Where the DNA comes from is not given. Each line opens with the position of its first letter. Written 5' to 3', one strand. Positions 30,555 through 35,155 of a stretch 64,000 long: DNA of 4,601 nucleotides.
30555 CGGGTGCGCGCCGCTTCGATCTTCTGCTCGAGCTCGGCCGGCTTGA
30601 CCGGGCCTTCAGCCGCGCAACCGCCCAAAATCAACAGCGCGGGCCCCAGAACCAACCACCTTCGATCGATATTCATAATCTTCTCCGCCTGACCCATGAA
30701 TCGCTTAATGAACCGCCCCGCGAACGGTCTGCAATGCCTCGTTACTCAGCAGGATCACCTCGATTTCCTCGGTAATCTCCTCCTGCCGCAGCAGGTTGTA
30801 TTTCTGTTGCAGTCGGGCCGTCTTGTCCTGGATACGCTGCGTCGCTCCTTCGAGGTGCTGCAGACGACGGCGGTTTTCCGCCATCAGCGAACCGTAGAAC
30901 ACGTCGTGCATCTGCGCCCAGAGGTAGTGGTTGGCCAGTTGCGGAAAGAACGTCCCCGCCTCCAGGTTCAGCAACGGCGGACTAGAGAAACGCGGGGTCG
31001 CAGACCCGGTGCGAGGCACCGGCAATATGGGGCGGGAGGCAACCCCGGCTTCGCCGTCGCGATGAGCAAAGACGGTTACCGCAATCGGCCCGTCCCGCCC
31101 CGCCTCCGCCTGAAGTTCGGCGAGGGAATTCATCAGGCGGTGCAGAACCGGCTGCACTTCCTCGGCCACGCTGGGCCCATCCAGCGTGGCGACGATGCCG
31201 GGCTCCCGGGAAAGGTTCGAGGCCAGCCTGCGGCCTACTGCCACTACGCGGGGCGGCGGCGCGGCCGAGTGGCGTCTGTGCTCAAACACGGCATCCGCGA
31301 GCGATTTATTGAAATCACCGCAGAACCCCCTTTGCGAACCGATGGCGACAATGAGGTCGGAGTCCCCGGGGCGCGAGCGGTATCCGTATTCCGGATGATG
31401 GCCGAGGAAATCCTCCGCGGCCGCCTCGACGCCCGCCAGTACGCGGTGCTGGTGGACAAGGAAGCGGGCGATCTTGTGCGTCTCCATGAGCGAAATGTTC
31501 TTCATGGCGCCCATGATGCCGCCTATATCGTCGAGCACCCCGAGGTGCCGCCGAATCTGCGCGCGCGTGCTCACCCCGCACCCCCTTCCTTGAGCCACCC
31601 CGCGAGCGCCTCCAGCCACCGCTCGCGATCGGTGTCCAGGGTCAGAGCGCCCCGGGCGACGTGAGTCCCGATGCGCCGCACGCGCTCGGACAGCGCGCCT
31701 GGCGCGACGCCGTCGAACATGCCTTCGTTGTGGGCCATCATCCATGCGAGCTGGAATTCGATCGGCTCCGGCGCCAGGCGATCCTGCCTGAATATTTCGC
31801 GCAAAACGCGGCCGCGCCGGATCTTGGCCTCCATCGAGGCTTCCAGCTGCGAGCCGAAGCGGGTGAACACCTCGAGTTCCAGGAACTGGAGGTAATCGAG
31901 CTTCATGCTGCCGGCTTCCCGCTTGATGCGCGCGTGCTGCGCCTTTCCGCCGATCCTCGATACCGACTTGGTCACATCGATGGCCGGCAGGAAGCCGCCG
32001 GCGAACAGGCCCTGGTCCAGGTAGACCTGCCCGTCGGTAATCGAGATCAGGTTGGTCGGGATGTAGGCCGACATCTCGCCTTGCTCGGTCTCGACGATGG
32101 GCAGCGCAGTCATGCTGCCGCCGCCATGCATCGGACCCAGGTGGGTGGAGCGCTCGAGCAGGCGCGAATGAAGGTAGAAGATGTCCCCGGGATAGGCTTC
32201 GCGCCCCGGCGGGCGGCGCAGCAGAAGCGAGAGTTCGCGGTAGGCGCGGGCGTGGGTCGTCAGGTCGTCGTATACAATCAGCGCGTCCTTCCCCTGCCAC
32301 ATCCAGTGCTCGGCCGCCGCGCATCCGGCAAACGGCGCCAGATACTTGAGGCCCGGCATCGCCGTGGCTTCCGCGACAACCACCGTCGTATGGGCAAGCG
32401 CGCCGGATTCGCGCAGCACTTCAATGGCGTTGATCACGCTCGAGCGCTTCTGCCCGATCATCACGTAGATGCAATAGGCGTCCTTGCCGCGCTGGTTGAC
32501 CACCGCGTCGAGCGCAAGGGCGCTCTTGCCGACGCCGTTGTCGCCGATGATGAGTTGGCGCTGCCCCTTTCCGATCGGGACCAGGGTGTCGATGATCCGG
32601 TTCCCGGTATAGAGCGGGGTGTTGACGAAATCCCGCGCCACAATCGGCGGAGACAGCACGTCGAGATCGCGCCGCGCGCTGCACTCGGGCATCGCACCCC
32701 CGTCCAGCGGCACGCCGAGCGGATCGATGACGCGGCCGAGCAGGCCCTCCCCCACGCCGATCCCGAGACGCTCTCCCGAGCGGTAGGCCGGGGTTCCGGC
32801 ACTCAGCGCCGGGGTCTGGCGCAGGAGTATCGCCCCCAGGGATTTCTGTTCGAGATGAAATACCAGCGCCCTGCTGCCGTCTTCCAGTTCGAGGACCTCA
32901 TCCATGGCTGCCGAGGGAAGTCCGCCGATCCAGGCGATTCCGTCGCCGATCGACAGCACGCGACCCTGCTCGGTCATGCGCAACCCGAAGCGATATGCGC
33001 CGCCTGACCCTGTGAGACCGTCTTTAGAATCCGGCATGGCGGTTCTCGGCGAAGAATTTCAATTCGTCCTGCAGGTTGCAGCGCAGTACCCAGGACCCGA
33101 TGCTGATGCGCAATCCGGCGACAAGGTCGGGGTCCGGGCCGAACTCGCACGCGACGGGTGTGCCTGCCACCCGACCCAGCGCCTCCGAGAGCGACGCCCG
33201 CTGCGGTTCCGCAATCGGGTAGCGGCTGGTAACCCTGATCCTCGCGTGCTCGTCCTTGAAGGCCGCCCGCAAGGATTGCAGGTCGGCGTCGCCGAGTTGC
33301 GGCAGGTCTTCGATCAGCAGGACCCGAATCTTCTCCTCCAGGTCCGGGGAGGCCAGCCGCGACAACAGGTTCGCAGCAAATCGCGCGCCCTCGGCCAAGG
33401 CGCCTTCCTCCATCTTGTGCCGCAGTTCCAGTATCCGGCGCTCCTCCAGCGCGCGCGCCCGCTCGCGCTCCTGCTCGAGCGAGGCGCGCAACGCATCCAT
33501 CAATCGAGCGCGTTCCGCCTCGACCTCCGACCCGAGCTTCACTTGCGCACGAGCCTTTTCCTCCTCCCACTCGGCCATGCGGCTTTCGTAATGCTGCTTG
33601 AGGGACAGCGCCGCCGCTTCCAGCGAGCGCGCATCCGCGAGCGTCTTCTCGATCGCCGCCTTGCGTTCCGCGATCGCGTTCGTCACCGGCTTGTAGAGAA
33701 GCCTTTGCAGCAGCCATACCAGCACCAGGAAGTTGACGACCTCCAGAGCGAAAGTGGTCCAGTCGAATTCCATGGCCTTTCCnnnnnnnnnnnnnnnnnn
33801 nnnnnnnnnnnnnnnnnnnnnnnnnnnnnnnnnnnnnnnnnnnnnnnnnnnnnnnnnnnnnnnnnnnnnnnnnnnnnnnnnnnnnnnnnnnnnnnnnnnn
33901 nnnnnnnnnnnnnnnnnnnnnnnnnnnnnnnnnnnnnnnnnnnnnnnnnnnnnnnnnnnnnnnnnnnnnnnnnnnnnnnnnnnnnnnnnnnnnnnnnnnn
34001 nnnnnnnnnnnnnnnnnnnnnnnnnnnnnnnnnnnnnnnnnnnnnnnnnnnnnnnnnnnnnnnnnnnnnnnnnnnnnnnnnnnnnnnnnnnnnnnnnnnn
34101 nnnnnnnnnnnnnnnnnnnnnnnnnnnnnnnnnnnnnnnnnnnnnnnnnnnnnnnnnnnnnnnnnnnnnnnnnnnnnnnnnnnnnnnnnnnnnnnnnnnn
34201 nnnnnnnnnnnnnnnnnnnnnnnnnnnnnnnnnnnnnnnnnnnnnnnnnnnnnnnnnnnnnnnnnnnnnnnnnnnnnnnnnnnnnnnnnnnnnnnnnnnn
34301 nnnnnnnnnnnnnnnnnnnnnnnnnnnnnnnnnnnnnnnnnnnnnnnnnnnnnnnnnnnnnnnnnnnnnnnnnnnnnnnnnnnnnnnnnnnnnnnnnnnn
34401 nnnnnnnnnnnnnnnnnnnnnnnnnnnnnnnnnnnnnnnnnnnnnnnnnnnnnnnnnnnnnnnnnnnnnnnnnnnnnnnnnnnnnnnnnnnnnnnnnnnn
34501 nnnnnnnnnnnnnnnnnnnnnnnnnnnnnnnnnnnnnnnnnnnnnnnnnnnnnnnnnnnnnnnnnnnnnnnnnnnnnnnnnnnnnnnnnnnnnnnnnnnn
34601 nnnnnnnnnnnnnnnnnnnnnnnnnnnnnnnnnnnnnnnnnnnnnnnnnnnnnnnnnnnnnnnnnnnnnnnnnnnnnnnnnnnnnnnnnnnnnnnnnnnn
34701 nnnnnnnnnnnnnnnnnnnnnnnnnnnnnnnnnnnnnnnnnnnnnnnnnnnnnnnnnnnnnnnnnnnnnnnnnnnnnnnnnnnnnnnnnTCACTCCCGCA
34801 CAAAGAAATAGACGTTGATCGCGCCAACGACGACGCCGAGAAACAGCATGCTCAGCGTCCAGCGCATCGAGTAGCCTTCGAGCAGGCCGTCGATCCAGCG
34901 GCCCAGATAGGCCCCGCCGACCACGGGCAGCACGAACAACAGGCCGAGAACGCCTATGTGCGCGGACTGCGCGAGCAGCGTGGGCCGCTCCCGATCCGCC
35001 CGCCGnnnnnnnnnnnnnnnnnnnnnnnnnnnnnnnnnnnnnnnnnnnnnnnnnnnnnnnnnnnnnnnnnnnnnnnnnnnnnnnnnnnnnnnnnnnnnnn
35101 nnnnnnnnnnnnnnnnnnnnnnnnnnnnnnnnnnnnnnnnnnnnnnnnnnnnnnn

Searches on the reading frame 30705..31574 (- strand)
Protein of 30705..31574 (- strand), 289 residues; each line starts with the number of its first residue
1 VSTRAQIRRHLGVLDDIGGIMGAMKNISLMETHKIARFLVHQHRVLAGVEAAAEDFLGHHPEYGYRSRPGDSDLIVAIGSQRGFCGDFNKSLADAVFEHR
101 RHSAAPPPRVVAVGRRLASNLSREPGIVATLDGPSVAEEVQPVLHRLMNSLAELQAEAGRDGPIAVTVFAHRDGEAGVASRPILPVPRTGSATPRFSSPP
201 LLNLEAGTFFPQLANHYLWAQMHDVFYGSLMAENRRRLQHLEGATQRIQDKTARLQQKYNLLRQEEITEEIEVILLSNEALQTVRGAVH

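Call 32: search_protein_families(library=ncbifam, proteins=[window:30705-31574:-], max_evalue=0.001)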
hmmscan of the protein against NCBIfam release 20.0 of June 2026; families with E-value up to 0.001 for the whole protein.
window:30705-31574:- (289 aa): 10 families
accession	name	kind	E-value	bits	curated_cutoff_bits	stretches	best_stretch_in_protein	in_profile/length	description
TIGR03323.1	alt_F1F0_F1_gam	exception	1.7e-16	60.4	282.35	1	72-281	71-285/285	alternate F1F0 ATPase, F1 subunit gamma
TIGR01146.1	ATPsyn_F1gamma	equivalog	2.4e-12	47.2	194.45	1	38-274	45-279/286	ATP synthase F1 subunit gamma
NF009957.0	PRK13424.1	equivalog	7e-07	28.8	436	0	213-282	221-290/291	F0F1 ATP synthase subunit gamma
NF004145.0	PRK05621.1-2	equivalog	9.5e-07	28.5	317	1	209-282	230-303/306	F0F1 ATP synthase subunit gamma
NF004146.0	PRK05621.1-4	equivalog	1.8e-06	27.6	342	0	72-124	78-132/296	F0F1 ATP synthase subunit gamma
NF009958.0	PRK13425.1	equivalog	2e-06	27.5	501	1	211-282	220-291/292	F0F1 ATP synthase subunit gamma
NF010709.0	PRK14111.1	equivalog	5e-05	22.9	425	1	75-281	81-288/290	F0F1 ATP synthase subunit gamma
NF004144.0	PRK05621.1-1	equivalog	0.00011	21.8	372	1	75-275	78-281/287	F0F1 ATP synthase subunit gamma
NF010708.0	PRK14110.1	equivalog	0.00012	21.6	445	0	203-281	210-290/291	F0F1 ATP synthase subunit gamma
NF004147.0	PRK05621.2-1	equivalog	0.00038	20.4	382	0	229-281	240-292/293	F0F1 ATP synthase subunit gamma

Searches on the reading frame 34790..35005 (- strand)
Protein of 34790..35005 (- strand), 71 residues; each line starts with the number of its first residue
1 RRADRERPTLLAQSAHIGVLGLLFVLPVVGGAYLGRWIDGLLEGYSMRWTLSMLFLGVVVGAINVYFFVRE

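Call 32: search_protein_families(library=ncbifam, proteins=[window:34790-35005:-], max_evalue=0.001)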
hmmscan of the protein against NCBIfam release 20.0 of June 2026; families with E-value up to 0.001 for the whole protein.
window:34790-35005:- (71 aa): 1 family
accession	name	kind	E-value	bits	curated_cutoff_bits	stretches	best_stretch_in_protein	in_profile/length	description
TIGR02230.1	ATPase_gene1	hypoth_equivalog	7.2e-08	32.6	46.7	1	13-70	41-97/100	putative F0F1-ATPase subunit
